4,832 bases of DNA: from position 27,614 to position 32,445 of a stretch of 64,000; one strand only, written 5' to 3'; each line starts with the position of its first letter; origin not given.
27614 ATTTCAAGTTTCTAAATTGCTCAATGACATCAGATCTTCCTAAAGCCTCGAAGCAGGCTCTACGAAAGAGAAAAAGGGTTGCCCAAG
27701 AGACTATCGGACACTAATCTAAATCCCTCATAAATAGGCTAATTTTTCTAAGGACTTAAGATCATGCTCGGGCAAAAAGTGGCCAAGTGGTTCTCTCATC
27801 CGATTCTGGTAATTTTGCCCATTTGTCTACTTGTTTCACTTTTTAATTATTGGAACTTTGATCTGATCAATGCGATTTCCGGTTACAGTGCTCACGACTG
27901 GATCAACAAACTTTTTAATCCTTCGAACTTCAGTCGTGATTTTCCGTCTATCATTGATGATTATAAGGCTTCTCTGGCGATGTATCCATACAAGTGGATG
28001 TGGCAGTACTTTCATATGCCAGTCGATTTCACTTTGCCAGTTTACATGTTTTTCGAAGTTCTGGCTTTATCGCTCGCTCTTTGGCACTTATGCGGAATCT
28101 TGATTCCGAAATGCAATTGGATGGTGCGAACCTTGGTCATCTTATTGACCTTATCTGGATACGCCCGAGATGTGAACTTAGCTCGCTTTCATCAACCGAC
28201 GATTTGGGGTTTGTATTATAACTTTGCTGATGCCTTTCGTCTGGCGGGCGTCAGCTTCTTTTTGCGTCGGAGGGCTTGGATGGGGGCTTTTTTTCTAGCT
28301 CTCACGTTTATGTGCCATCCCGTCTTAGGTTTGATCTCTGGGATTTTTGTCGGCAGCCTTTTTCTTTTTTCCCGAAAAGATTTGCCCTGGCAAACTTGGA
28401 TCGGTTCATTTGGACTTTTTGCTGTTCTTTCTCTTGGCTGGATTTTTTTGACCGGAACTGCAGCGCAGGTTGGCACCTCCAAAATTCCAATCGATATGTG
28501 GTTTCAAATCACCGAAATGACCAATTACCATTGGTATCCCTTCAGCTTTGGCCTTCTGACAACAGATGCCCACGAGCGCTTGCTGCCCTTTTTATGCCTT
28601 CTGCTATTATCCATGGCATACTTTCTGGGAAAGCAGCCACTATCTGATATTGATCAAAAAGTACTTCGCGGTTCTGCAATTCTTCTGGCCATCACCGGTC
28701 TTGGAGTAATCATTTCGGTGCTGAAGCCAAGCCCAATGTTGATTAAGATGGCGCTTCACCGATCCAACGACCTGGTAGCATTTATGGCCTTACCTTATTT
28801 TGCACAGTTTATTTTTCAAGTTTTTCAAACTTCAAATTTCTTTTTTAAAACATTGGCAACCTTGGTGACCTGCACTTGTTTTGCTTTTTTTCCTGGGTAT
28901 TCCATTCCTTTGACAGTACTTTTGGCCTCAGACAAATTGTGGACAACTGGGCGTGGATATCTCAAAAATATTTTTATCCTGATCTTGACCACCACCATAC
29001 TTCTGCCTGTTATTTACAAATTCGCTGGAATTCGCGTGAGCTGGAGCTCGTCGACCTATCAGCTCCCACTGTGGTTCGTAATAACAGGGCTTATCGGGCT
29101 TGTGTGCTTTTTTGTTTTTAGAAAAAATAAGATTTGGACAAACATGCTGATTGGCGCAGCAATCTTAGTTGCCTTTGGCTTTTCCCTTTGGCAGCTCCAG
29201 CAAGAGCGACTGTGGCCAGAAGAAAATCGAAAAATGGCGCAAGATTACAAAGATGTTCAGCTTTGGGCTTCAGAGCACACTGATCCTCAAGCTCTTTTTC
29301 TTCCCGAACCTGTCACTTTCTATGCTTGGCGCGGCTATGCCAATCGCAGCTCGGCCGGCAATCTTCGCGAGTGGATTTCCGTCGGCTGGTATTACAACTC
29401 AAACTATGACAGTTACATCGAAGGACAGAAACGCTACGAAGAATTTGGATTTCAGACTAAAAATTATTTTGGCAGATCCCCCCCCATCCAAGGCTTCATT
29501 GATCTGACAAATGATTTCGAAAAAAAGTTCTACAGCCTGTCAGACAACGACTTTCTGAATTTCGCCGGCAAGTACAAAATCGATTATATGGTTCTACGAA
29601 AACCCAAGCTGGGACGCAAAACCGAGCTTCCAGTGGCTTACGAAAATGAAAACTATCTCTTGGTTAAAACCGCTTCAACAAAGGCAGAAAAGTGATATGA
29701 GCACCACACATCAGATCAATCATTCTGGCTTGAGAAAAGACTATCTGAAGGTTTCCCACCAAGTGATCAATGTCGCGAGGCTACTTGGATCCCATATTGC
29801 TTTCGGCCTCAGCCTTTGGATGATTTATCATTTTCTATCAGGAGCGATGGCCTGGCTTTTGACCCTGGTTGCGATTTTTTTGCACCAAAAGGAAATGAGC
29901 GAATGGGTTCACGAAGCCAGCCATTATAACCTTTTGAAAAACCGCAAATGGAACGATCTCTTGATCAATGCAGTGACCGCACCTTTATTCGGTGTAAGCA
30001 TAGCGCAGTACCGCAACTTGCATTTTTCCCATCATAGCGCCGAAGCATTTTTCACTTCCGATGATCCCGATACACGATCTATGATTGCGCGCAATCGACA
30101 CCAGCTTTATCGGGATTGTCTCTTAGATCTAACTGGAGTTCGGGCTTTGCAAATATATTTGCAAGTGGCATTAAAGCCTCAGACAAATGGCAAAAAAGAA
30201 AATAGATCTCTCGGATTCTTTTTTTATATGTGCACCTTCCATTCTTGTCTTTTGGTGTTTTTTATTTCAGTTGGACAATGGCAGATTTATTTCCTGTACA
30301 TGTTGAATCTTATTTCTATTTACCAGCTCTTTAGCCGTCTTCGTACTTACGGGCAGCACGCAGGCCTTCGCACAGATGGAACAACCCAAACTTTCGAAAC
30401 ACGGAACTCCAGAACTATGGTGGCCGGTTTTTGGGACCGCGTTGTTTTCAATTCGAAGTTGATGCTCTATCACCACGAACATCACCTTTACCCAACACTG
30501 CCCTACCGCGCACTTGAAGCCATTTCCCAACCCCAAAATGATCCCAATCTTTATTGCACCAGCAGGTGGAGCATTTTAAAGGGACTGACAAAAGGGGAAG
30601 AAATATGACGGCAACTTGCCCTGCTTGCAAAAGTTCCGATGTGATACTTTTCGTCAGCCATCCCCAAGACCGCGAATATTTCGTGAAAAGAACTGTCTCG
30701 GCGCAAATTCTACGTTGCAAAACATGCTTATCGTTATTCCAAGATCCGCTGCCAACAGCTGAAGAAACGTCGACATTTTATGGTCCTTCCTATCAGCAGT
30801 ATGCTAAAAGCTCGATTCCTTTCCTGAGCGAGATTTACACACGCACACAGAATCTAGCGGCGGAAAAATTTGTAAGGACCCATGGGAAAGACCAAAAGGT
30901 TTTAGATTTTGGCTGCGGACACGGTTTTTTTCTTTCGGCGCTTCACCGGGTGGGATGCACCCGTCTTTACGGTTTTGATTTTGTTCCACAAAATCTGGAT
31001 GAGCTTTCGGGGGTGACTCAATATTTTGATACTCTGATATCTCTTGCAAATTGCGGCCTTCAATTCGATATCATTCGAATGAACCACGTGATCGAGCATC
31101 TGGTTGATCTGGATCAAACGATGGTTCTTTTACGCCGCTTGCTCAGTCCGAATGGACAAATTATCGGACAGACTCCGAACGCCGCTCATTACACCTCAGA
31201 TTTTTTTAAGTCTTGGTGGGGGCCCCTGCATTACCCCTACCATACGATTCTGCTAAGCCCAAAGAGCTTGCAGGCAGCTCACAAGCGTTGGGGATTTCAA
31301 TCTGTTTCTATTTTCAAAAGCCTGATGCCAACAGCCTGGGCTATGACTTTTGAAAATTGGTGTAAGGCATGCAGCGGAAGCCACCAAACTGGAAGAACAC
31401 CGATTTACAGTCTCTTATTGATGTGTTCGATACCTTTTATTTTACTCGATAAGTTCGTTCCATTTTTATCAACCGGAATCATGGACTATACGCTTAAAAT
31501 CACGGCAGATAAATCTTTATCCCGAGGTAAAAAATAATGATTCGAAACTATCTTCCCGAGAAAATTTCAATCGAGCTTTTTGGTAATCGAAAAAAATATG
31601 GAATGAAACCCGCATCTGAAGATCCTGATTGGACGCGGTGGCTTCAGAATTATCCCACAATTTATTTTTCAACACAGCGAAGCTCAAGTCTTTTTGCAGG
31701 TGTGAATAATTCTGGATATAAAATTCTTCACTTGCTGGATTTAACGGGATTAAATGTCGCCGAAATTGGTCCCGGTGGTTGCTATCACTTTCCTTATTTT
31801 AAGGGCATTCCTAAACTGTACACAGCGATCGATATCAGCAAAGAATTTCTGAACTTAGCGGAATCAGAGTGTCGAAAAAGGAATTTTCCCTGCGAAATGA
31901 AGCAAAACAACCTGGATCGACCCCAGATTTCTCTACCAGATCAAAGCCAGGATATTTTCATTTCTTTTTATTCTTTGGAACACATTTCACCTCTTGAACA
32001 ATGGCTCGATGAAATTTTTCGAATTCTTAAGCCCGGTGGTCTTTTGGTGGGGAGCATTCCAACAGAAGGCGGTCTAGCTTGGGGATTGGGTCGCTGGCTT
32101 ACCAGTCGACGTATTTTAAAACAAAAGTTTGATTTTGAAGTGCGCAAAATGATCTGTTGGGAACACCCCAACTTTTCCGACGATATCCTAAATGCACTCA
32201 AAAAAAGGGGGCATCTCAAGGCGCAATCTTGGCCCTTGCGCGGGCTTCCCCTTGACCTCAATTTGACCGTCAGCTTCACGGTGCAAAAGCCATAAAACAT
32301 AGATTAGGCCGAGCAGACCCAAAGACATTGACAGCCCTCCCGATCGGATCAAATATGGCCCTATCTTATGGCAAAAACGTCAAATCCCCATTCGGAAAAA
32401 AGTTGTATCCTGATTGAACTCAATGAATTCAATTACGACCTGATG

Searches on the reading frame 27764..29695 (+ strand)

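Call 16: search_protein_families(library=pfam, proteins=[window:27764-29695:+], max_evalue=0.01)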
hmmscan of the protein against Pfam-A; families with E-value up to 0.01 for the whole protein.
window:27764-29695:+ (643 aa): 1 family
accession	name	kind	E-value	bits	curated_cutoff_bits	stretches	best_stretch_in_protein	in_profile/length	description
PF13567.11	DUF4131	-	0.0026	17.9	31.6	1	433-480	4-52/165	Domain of unknown function (DUF4131)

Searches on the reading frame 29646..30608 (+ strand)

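Call 16: search_protein_families(library=pfam, proteins=[window:29646-30608:+], max_evalue=0.01)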
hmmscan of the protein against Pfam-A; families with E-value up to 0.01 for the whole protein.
window:29646-30608:+ (320 aa): 2 families
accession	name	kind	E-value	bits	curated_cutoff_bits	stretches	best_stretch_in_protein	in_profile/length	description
PF00487.30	FA_desaturase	-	1.5e-24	87.6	29.7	1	68-294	4-235/253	Fatty acid desaturase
PF20479.3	TMEM128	-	0.00072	20.5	23.9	0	31-78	70-119/124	TMEM128 protein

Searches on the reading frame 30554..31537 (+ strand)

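Call 16: search_protein_families(library=pfam, proteins=[window:30554-31537:+], max_evalue=0.01)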
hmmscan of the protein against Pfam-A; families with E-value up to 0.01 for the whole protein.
window:30554-31537:+ (327 aa): 6 families
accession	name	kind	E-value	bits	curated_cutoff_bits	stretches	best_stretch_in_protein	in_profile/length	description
PF13489.12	Methyltransf_23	-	1.3e-21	77.5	27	1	108-252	18-163/164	Methyltransferase domain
PF08242.18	Methyltransf_12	-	1.1e-09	39.3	30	1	117-202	1-97/98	Methyltransferase domain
PF08241.18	Methyltransf_11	-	1.7e-09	38.6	21.2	1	117-204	1-94/95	Methyltransferase domain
PF13847.12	Methyltransf_31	-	2.8e-09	37.2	27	1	112-209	3-113/145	Methyltransferase domain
PF13649.12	Methyltransf_25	-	2e-06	28.8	27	1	116-201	1-97/97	Methyltransferase domain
PF23412.1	zf_RING_Vps8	-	0.0035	17.6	27.3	0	103-137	5-39/52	Vps8 RING zinc finger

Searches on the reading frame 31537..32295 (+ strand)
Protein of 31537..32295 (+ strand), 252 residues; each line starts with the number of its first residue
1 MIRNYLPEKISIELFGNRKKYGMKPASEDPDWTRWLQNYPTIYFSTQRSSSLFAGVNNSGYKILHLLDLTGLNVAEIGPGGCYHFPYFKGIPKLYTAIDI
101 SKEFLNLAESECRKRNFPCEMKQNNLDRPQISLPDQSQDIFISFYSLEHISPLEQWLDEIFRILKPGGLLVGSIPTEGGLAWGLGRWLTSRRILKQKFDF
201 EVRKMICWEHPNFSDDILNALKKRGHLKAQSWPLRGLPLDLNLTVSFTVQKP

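Call 17: search_protein_families(library=pfam, proteins=[window:31537-32295:+], max_evalue=0.01)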
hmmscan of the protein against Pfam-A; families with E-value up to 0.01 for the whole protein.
window:31537-32295:+ (252 aa): 7 families
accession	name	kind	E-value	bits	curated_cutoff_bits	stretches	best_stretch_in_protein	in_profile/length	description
PF08241.18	Methyltransf_11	-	4.8e-16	59.6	21.2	1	76-171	2-94/95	Methyltransferase domain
PF13649.12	Methyltransf_25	-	3.1e-12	47.4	27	1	74-168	1-97/97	Methyltransferase domain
PF08242.18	Methyltransf_12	-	9.1e-10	39.6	30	1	92-170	20-98/98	Methyltransferase domain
PF13847.12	Methyltransf_31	-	2.7e-09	37.3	27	1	95-171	31-108/145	Methyltransferase domain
PF13489.12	Methyltransf_23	-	3.5e-08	33.8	27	1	69-179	21-123/164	Methyltransferase domain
PF01209.24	Ubie_methyltran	-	0.00065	19.6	20.1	1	97-171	77-150/233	ubiE/COQ5 methyltransferase family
PF01555.25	N6_N4_Mtase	-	0.00073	20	26.7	1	150-212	29-84/221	DNA methylase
